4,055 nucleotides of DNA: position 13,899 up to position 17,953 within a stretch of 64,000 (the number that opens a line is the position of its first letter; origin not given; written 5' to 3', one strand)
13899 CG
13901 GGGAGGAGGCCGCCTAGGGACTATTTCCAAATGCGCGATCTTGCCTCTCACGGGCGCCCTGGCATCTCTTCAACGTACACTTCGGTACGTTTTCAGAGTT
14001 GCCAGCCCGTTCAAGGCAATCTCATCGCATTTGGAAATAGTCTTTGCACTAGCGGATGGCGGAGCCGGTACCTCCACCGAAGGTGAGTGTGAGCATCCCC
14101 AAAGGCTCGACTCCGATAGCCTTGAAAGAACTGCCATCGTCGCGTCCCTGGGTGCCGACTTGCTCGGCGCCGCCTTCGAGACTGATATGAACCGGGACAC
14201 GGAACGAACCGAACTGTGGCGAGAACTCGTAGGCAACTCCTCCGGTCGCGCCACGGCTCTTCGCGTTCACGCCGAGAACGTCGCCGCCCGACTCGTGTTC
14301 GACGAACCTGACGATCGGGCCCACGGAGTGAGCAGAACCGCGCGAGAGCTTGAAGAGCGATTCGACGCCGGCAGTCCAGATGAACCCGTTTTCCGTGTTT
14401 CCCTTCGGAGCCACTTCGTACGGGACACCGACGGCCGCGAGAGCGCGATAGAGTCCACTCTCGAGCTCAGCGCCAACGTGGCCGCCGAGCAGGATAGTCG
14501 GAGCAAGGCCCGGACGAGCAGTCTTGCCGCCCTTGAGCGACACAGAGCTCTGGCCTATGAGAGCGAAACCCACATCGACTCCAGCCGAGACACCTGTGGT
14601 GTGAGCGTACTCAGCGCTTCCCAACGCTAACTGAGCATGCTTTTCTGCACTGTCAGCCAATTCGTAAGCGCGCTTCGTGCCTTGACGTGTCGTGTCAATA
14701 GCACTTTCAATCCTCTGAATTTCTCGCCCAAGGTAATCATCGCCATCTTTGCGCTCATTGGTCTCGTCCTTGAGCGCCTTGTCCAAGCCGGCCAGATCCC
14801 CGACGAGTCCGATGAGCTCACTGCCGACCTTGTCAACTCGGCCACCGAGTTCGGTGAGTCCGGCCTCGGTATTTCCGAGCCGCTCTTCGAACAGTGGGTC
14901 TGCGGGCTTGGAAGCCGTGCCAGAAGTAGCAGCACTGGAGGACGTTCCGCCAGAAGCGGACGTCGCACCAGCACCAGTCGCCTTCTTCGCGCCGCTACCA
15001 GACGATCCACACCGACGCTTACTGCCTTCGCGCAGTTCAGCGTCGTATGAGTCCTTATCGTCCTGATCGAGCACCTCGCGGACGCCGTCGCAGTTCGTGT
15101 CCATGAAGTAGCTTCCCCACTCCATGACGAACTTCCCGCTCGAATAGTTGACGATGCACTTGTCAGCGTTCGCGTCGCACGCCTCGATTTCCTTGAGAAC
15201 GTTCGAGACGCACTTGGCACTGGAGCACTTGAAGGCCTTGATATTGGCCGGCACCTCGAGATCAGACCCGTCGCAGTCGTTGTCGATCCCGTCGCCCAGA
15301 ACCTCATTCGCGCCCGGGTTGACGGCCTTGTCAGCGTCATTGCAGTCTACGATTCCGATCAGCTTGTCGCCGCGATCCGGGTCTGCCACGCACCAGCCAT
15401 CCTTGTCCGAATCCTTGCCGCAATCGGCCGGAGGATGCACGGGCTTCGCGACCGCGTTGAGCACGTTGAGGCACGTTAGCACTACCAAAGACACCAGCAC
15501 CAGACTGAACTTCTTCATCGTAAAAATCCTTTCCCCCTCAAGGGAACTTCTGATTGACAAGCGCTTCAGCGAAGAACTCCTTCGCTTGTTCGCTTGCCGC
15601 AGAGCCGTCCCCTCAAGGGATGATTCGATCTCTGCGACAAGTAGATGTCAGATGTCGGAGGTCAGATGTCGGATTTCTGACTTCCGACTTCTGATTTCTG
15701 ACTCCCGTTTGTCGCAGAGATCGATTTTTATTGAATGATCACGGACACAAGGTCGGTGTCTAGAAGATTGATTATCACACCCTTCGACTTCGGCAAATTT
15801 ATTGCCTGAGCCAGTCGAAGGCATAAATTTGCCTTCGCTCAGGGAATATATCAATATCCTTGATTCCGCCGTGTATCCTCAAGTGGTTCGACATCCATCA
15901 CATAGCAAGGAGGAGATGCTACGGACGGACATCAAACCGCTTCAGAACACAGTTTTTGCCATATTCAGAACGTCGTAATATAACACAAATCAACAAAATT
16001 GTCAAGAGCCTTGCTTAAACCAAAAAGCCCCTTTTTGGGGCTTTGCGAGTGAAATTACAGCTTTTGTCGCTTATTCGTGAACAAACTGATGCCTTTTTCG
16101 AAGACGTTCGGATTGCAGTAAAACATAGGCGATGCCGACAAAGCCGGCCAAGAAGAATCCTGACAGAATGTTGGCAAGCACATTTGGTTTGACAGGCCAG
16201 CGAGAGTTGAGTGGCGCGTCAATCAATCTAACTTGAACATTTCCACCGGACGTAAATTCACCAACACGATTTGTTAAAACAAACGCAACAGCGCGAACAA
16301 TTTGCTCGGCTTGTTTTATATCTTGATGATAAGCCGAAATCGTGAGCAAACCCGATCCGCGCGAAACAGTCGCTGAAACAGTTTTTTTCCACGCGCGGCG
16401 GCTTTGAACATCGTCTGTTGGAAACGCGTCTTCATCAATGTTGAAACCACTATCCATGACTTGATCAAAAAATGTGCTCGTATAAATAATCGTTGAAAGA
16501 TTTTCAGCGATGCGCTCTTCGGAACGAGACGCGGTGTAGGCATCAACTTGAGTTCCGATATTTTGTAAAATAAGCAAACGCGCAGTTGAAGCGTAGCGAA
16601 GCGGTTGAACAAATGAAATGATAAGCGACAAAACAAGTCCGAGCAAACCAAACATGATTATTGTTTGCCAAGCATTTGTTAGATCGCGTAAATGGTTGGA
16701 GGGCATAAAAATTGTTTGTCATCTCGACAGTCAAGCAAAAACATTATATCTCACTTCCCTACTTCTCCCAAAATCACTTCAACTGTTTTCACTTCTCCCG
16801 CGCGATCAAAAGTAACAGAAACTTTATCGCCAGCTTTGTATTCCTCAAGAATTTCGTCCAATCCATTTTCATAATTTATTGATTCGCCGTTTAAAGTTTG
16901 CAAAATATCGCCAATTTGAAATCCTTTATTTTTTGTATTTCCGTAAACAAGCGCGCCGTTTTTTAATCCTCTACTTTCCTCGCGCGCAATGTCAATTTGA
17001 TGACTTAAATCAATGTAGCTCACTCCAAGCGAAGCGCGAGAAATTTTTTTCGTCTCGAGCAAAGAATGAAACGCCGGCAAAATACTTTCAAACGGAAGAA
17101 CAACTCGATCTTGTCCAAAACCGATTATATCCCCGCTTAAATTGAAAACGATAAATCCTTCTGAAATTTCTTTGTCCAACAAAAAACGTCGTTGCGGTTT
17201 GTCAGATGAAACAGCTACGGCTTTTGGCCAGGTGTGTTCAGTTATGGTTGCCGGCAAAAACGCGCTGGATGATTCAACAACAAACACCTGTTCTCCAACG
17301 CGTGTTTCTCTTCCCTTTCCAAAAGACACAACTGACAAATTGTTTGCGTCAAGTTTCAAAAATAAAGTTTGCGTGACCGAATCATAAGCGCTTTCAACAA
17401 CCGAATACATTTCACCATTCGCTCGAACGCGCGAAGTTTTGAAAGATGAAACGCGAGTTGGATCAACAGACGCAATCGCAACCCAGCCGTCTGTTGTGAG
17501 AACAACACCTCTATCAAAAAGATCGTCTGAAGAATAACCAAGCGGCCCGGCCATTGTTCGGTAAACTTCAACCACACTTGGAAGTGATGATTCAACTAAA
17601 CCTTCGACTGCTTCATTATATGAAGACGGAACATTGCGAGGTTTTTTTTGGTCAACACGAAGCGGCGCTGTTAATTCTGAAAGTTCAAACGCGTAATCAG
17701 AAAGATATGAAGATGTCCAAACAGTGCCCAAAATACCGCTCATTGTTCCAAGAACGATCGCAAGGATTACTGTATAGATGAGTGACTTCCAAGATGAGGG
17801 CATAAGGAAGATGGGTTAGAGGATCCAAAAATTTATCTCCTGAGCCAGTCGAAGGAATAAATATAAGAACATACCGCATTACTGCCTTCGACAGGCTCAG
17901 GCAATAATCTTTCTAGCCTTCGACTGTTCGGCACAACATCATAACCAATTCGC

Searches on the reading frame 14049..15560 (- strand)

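Call 36: search_protein_families(library=pfam, proteins=[window:14049-15560:-], max_evalue=0.001)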
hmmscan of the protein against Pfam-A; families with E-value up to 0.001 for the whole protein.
window:14049-15560:- (503 aa): 1 family
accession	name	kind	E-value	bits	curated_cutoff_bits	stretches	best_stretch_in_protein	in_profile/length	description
PF11617.13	Cu-binding_MopE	-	3.7e-09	37.1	27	1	72-100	1-28/30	Putative metal-binding motif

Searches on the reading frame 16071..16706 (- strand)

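Call 37: search_protein_families(library=pfam, proteins=[window:16071-16706:-], max_evalue=0.001)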
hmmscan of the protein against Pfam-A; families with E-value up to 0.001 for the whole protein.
window:16071-16706:- (211 aa): 2 families
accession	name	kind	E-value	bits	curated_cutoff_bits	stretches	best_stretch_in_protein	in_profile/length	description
PF13807.11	GNVR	-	9.8e-06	25.9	27.7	1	155-198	37-80/82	G-rich domain on putative tyrosine kinase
PF02706.20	Wzz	-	0.00037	21.2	25.5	1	7-53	10-56/91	Chain length determinant protein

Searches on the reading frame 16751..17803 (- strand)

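Call 37: search_protein_families(library=pfam, proteins=[window:16751-17803:-], max_evalue=0.001)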
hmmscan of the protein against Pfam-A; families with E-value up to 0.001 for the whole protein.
window:16751-17803:- (350 aa): 1 family
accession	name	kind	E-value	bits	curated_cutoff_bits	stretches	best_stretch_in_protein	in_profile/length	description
PF13180.12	PDZ_2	-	7.5e-07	29.8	27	1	291-345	26-80/80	PDZ domain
